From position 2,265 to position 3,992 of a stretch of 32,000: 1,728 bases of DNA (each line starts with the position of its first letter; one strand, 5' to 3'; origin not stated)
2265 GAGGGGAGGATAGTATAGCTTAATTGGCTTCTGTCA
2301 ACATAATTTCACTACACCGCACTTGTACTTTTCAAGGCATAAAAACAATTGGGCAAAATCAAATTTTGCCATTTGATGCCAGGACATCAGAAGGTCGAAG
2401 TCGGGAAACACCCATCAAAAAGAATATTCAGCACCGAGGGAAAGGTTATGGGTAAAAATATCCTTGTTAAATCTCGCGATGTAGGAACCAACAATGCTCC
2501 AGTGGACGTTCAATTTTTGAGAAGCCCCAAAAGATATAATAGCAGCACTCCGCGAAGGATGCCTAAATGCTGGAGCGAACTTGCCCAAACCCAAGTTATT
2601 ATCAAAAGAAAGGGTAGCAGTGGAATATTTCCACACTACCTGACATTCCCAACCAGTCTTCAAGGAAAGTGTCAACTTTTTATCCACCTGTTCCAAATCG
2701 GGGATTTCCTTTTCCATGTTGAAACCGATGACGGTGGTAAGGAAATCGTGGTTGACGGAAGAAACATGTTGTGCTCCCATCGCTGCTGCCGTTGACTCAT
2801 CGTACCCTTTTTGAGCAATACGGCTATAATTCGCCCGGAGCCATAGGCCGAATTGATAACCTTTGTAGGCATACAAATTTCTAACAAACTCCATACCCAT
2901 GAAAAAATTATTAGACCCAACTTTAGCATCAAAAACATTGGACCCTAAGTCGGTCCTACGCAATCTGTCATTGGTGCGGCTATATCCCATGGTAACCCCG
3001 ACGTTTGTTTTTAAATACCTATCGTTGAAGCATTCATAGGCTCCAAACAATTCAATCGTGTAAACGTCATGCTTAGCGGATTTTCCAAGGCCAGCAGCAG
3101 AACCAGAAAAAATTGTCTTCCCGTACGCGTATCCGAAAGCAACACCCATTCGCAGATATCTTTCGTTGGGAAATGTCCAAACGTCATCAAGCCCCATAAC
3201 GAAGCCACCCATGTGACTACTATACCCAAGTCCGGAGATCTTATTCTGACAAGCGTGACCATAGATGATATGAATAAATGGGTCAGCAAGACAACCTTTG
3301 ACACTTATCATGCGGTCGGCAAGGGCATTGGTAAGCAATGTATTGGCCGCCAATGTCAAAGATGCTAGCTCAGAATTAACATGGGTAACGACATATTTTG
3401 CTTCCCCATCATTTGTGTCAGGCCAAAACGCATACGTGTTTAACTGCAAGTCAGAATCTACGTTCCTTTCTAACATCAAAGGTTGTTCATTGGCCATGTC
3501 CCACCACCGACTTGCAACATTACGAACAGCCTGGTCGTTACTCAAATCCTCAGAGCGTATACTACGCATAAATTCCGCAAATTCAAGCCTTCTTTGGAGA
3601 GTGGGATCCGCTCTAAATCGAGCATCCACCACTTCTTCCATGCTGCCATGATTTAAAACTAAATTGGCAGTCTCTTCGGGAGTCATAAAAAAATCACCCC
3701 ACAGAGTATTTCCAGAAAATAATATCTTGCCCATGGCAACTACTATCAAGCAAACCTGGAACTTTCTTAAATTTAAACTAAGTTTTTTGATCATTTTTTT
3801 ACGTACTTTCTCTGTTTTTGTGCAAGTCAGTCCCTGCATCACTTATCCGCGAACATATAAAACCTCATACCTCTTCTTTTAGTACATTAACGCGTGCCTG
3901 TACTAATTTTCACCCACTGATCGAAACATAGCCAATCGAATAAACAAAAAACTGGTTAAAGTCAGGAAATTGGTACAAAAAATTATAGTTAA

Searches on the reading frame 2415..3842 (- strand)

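Call 69: search_protein_families(library=pfam, proteins=[window:2415-3842:-], max_evalue=0.00001)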
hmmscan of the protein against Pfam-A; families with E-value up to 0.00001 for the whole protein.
window:2415-3842:- (475 aa): 1 family
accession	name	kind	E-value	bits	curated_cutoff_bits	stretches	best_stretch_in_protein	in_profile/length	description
PF03797.25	Autotransporter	-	9.8e-19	68.5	26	1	200-454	14-254/255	Autotransporter beta-domain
